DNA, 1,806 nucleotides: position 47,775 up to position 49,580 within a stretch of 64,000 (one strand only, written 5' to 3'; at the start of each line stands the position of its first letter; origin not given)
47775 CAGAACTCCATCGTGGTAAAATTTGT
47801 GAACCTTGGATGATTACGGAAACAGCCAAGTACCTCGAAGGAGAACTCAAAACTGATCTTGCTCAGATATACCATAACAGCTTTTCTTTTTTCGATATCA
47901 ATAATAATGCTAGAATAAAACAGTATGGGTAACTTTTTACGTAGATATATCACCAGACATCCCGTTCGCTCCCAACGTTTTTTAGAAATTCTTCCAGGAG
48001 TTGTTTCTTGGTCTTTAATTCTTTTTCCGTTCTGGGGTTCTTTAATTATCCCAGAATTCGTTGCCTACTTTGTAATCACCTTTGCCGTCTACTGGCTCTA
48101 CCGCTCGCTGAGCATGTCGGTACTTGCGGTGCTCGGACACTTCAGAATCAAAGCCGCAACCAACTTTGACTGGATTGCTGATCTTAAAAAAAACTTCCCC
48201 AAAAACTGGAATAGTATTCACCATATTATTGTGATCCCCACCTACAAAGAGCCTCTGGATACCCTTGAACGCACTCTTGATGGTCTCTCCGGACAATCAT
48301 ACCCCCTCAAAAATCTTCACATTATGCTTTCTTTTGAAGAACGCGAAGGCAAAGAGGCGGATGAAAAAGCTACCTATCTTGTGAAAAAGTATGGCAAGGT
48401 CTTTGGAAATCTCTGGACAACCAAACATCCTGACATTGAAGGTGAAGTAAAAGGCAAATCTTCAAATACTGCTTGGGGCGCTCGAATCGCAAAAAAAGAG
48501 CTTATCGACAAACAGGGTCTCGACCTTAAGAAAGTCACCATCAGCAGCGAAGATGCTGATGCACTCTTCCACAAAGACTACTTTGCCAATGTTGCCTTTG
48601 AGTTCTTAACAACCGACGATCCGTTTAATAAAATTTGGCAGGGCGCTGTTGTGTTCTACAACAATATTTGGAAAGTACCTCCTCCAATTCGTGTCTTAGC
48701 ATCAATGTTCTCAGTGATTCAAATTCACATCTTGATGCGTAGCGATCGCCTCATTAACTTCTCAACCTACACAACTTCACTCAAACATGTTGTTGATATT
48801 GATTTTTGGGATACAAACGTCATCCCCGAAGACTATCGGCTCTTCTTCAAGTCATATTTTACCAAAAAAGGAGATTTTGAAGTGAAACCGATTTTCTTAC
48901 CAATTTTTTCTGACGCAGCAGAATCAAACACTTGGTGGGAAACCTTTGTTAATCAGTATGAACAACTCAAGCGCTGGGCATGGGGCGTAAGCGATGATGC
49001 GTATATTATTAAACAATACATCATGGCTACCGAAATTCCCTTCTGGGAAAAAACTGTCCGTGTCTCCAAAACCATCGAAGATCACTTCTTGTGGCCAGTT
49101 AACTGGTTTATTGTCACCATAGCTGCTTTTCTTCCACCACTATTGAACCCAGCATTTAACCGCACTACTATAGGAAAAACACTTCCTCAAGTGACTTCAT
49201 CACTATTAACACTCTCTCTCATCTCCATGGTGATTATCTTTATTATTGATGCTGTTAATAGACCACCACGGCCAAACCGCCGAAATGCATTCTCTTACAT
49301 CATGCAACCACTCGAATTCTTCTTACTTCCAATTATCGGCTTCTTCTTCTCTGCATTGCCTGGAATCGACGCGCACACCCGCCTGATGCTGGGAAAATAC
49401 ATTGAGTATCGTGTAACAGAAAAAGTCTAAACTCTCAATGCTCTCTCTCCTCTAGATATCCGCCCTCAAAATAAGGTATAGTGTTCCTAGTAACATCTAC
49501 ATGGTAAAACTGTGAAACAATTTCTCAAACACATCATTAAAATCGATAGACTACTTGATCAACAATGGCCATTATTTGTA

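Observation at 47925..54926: Envelope glycosylation locus pairing a DPPR-synthase-like UbiA enzyme with a WecA-type initiator, a QxxRW processive GT2 and two GT-C transferases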

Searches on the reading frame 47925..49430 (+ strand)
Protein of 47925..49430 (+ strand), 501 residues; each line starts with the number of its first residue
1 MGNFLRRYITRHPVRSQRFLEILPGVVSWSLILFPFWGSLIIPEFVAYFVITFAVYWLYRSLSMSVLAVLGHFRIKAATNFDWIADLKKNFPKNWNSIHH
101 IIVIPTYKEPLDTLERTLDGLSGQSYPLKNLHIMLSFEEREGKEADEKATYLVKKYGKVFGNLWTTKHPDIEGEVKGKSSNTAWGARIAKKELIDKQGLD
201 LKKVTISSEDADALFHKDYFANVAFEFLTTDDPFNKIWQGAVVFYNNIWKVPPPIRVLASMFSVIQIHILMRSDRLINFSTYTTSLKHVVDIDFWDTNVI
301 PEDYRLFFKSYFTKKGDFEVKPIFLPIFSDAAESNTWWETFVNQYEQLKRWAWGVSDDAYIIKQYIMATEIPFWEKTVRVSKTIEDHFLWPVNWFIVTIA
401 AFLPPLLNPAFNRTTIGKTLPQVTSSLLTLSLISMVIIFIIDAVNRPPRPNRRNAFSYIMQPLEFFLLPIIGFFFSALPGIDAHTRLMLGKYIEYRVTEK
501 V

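Call 3: search_protein_families(library=pfam, proteins=[window:47925-49430:+], max_evalue=0.01)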
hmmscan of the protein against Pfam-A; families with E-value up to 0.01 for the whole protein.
window:47925-49430:+ (501 aa): 0 families

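Call 4: search_protein_families(library=ncbifam, proteins=[window:47925-49430:+], max_evalue=0.01)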
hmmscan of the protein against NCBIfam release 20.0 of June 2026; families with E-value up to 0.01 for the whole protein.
window:47925-49430:+ (501 aa): 0 families

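Call 9: search_solved_structures(query=window:47925-49430:+, max_evalue=1, show_alignments=1)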
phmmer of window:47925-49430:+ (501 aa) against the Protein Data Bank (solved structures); distinct sequences matched with E-value up to 1: 1.
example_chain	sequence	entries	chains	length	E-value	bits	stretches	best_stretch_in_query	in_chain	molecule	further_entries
2osq_A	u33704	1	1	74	0.7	12.2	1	109-162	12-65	Nucleolar protein 3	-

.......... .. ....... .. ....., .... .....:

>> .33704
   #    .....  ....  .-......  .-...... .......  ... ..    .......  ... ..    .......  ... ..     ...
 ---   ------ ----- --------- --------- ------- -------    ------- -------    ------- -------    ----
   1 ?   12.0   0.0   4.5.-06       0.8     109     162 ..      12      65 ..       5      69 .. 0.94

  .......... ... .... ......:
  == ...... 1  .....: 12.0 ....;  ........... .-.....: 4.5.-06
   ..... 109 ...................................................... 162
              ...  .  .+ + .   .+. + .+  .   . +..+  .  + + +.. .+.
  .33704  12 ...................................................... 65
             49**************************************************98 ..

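Call 21: find_homologous_proteins(query=window:47925-49430:+, max_evalue=0.001)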
Query window:47925-49430:+ (501 aa): 4459 proteins with E <= 0.001 among 8000 candidates; the best 120 are listed.
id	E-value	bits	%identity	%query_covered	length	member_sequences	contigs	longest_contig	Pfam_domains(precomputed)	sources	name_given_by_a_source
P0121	0.0e+0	1052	91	100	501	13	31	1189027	-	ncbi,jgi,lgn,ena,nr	ncbi:MAG: glycosyltransferase family 2 protein [Candidatus Pacebacteria bacterium]|nr:glycosyltransf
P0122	0.0e+0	1044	89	100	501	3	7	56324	-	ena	-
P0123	0.0e+0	1023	87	100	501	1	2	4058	PF13632.13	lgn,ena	-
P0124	7.8e-289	977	83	100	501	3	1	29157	-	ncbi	-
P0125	3.5e-274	929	79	99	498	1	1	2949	-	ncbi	-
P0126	1.4e-271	920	77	100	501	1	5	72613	PF13632.13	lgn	-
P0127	5.9e-270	915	77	100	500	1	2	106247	-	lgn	-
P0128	1.4e-269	914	76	100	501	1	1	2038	-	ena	-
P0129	1.9e-269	913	76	100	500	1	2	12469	-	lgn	-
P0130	3.1e-268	909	77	99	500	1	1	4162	PF13632.13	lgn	-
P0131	4.9e-268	908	76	100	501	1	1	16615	PF13632.13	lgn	-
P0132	5.2e-268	908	76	100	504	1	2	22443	PF13632.13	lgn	-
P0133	2.7e-267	906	76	99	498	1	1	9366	-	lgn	-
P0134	4.3e-267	905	77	100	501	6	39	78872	-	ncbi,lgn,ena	-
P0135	4.9e-267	905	76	100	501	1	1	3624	-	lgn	-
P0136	8.7e-267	904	76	100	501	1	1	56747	PF13632.13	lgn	-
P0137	1.4e-266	904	76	100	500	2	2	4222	PF13632.13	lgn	-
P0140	3.0e-266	903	75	100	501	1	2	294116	PF13632.13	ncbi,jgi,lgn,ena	-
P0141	5.2e-266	902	76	100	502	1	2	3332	PF13632.13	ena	-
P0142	1.6e-265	900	76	100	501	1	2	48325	PF13632.13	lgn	-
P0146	7.7e-265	898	75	99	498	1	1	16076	PF13632.13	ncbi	ncbi:MAG TPA: glycosyltransferase family 2 protein [Patescibacteria group bacterium]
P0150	1.0e-263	894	74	100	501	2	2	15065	PF13632.13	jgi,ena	-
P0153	3.9e-263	892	74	100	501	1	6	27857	PF13632.13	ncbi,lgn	-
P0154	5.6e-263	892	73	100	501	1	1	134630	PF13632.13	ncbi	-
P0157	1.2e-262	891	75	99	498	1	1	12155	PF13632.13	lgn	-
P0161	4.9e-262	889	76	100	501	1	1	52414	PF13632.13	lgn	-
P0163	8.8e-262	888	74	99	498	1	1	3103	PF13632.13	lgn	-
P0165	2.5e-261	886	73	100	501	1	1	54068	PF13632.13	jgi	jgi:hypothetical protein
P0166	2.9e-261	886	74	99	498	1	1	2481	PF13632.13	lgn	-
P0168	7.2e-261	885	74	100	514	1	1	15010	PF13632.13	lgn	-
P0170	1.2e-260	884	73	99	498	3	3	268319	PF13632.13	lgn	-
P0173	1.9e-260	883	74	99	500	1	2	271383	PF13632.13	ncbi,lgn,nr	ncbi:MAG: hypothetical protein H6774_01625 [Pseudomonadales bacterium]|nr:hypothetical protein [Cand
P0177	3.7e-260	883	73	100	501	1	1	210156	PF13632.13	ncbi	-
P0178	5.3e-260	882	73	100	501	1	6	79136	PF13632.13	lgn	-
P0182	1.4e-259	881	74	99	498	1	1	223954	PF13632.13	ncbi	-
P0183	1.5e-259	880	73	100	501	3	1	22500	PF13632.13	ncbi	-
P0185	2.5e-259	880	74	99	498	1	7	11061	PF13632.13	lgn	-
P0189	5.6e-259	879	75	99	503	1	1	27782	PF13632.13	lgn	-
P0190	1.0e-258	878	73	100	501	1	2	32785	PF13632.13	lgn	-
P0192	1.3e-258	877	74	100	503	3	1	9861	PF13632.13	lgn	-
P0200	1.0e-257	874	74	100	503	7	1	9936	PF13632.13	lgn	-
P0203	1.4e-257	874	73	99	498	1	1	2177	PF13632.13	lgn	-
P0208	3.1e-257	873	75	100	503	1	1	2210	PF13632.13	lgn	-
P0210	6.1e-257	872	74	99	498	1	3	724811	PF13632.13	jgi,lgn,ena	-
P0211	7.4e-257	872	73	99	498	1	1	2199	PF13632.13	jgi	jgi:hypothetical protein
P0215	1.8e-256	870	73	99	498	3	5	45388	PF13632.13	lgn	-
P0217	2.4e-256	870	72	100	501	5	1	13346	PF13632.13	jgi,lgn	-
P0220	3.5e-256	869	71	99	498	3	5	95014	PF13632.13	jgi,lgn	jgi:hypothetical protein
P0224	4.1e-256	869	74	99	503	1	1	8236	PF13632.13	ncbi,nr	ncbi:MAG: hypothetical protein QG639_139 [Patescibacteria group bacterium]|nr:hypothetical protein [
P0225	4.5e-256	869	72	99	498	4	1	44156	PF13632.13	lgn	-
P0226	4.6e-256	869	73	99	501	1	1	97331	PF13632.13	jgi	jgi:hypothetical protein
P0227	5.1e-256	869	73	99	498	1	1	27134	PF13632.13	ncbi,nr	ncbi:MAG: glycosyltransferase family 2 protein [bacterium]|nr:glycosyltransferase family 2 protein [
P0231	8.7e-256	868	73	99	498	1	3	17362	PF13632.13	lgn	-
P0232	1.0e-255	868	72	99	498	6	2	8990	PF13632.13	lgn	-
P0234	1.1e-255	868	73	99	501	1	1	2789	PF13632.13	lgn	-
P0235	1.1e-255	868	72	99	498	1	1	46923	PF13632.13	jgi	-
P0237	1.5e-255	867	72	99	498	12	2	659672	PF13632.13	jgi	jgi:hypothetical protein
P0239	1.9e-255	867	73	100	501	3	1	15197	PF13632.13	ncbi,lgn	-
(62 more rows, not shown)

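Call 22: search_protein_families(library=pfam, proteins=[window:47925-49430:+, P0123, P0140], max_evalue=10)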
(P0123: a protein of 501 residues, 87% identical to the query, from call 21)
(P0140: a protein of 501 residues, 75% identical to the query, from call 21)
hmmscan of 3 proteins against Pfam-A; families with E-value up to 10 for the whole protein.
window:47925-49430:+ (501 aa): 0 families

P0123 (501 aa): 0 families

P0140 (501 aa): 4 families
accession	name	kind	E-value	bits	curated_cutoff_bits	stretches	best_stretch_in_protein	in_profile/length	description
PF13632.12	Glyco_trans_2_3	-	2.9e-06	27.7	27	1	210-436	6-192/198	Glycosyl transferase family group 2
PF13641.12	Glyco_tranf_2_3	-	0.0037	17.7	27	1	102-227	5-111/230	Glycosyltransferase like family 2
PF00535.33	Glycos_transf_2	-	0.013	15.9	23.3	1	102-150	2-49/168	Glycosyl transferase family 2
PF07869.17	DUF1656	-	1.3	9.5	26.5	1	38-65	5-32/56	Protein of unknown function (DUF1656)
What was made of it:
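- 47925..49430 (+): g1: membrane-integrated GT2 synthase of the cellulose/hyaluronan-synthase type (2 N-terminal helices, a GT-A domain, and a C-terminal helix bundle). The window protein has no Pfam or NCBIfam hit (calls 3, 4, 22). One ortholog reaches PF13632 at threshold (27.7 bits against 27, call 22).
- On Processive membrane-embedded GT2 synthases (cellulose/hyaluronan/chitin synthase type): Ortholog P0140 hits PF13632 at 27.7 bits against cutoff 27 (call 22).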

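Call 24: search_solved_structures(query=A2, max_evalue=10, show_alignments=2)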
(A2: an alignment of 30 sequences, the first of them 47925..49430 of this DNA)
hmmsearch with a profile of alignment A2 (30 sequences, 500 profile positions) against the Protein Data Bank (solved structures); distinct sequences matched with E-value up to 10: 3.
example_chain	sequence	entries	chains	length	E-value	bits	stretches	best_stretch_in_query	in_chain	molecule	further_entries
11yj_Y0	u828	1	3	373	0.53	12.4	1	95-159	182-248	Centrosomal protein of 41 kDa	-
4rv1_A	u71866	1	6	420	0.77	11.9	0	158-211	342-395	Engineered Protein OR497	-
4hxt_A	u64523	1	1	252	2.8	10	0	158-211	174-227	De Novo Protein OR329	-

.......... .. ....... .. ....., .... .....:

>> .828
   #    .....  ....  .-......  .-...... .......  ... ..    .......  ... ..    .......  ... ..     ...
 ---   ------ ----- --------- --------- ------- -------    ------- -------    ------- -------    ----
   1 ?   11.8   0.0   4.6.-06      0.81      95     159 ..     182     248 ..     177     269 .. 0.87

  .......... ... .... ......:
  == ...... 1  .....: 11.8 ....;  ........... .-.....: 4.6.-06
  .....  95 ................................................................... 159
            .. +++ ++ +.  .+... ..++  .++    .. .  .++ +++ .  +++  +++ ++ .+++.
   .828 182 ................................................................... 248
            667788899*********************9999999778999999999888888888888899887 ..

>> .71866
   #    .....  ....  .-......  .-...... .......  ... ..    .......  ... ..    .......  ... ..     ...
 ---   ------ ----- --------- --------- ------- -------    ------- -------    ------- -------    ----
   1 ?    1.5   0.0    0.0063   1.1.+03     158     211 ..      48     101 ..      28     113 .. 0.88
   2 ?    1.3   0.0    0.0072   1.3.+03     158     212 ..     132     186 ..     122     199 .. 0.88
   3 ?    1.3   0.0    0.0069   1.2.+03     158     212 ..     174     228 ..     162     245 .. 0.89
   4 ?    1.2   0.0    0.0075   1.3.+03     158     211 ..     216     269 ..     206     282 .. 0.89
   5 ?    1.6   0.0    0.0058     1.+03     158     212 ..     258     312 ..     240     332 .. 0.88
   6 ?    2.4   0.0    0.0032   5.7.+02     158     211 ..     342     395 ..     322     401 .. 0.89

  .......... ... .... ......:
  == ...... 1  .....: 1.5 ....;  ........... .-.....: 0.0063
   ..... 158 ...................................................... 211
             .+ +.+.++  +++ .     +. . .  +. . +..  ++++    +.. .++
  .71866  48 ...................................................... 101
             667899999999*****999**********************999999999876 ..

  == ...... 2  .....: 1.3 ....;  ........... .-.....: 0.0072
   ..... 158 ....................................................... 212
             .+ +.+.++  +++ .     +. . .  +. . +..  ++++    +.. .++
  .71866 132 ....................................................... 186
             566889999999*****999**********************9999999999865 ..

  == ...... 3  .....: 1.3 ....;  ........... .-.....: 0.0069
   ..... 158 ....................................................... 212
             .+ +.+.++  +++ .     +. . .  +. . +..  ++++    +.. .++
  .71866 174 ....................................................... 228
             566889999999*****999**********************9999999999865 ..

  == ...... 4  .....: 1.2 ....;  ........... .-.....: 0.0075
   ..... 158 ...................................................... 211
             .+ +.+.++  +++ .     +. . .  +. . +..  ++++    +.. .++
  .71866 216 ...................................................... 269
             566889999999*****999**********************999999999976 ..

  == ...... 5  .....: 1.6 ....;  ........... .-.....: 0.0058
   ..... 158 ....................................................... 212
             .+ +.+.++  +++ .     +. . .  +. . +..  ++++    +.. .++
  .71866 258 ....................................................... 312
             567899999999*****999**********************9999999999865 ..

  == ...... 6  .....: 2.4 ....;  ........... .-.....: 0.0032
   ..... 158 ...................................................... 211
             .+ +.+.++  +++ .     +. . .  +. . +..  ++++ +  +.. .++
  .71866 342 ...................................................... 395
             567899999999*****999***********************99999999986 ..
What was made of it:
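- Closest known: Class I hyaluronan synthase / BcsA / chitin-synthase-type processive GT2 enzymes. Different: No sequence-level hit to any solved structure (calls 9, 24).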

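Call 34: predict_structure(alignment_id=A2)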
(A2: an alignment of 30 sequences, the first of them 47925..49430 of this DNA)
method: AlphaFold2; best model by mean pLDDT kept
length: 501 residues; sequences in the alignment: 30
mean_pLDDT: 81.0   pTM: 0.81
mean pLDDT of the five models: 81.0, 76.9, 74.7, 72.2, 70.7
residues with pLDDT >= 90: 139; 70-90: 271; 50-70: 84; < 50: 7
segments of 3 or more residues with pLDDT < 50: none
pLDDT, mean of each block of 10 residues (from residue 1): 78 77 71 81 87 83 84 90 95 95 88 93 96 91 91 96 88 62 89 96 92 92 95 91 81 80 79 72 91 66 75 88 89 81 74 62 83 82 63 63 83 83 80 74 75 72 71 62 64 58 43
secondary structure, 60 per line:
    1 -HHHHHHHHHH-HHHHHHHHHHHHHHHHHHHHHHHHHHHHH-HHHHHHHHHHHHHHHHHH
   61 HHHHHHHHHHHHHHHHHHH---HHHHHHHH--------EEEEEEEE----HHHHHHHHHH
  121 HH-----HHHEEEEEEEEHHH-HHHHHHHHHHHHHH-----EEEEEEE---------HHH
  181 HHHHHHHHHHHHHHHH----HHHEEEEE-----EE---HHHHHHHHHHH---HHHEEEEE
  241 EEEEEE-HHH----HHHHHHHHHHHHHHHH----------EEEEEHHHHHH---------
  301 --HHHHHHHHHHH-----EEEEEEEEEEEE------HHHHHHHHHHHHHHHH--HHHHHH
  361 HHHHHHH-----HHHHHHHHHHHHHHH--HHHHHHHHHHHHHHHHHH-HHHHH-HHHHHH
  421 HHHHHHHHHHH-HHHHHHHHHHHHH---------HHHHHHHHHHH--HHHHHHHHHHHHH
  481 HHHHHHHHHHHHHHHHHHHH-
elements in order: H2-11 H13-41 H43-79 H83-90 E99-106 H111-122 E131-138 H143-156 E162-168 H178-196 E204-208 H219-229 E236-246 H255-270 E281-285 H286-291 H303-313 E319-330 H337-352 H355-367 H373-387 H390-407 H409-413 H415-431 H433-445 H455-465 H468-500
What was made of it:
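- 47925..49430 (+): The AF2 model has pLDDT 81 and pTM 0.81 (call 34).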

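Call 36: fold_search(model_id=the predicted structure, library=pdb)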
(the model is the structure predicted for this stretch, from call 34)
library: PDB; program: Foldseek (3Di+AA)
matches with E <= 10: 1166; with E <= 0.001: 165
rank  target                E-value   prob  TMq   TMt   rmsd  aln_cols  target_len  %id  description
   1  7sp8_A                3.0e-10  1.00  0.46  0.46  16.2       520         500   12  Chlorella virus Hyaluronan Synthase bound to UDP-GlcNAc (released 2022-04-06)
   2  7sp7_A                3.6e-10  1.00  0.48  0.48  15.9       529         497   12  Chlorella virus hyaluronan synthase inhibited by UDP (released 2022-04-06)
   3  7sp9_A                2.0e-09  1.00  0.43  0.43  16.8       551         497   13  Chlorella virus Hyaluronan Synthase in the GlcNAc-primed channel-closed state (released 2022-04-06)
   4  8sne_A                4.8e-09  1.00  0.42  0.43  16.8       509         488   14  Chlorella virus Hyaluronan Synthase bound to GlcA extended GlcNAc primer and UDP (released 2024-05-01)
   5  8smn_A                4.8e-09  1.00  0.45  0.43  16.0       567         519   12  Xenopus laevis hyaluronan synthase 1, nascent HA polymer bound state (released 2024-05-01)
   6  9yq5_A                5.5e-09  1.00  0.50  0.50  14.1       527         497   13  Chlorella virus hyaluronan synthase bound to an inserted UDP-GlcA (released 2025-12-10)
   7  8smm_A                5.8e-09  1.00  0.48  0.47  11.0       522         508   12  Xenopus laevis hyaluronan synthase 1 (released 2024-05-01)
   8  9kqc_A                8.2e-09  1.00  0.49  0.49  15.9       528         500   12  Chlorella virus Hyaluronan Synthase bound to VNAR (released 2025-05-14)
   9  8smp_A                1.1e-08  1.00  0.47  0.45  16.4       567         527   11  Xenopus laevis hyaluronan synthase 1, UDP-bound, gating loop inserted state (released 2024-05-01)
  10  9yq2_A                1.2e-08  1.00  0.51  0.52  13.9       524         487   13  Chlorella virus hyaluronan synthase bound to DDM (released 2025-12-10)
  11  6yv7_B                1.5e-08  1.00  0.40  0.56  12.7       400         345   12  Mannosyltransferase PcManGT from Pyrobaculum calidifontis (released 2020-07-22)
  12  9b8v_E                2.5e-08  1.00  0.51  0.32  16.1       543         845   14  AlphaFold2 informed cryo-EM model of the E. coli cellulose synthase BcsAG3B6 complex (released 2025-02-19)
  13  9yq4_A                4.1e-08  1.00  0.48  0.48  17.4       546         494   12  Chlorella virus hyaluronan synthase bound to a proofreading UDP-GlcA (released 2025-12-10)
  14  6yv7_A                5.3e-08  1.00  0.41  0.56  10.1       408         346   13  Mannosyltransferase PcManGT from Pyrobaculum calidifontis (released 2020-07-22)
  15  5ej1_A                1.0e-07  1.00  0.47  0.34  16.3       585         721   14  Pre-translocation state of bacterial cellulose synthase (released 2016-03-30)
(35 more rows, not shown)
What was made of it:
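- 47925..49430 (+): The top Foldseek PDB hits are Chlorella virus and Xenopus hyaluronan synthases, PcManGT and BcsA (E 3e-10 to 1e-7, call 36).
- On Processive membrane-embedded GT2 synthases (cellulose/hyaluronan/chitin synthase type): Foldseek hits HAS and BcsA at E 3e-10 to 1e-7, probability 1.0 (call 36).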
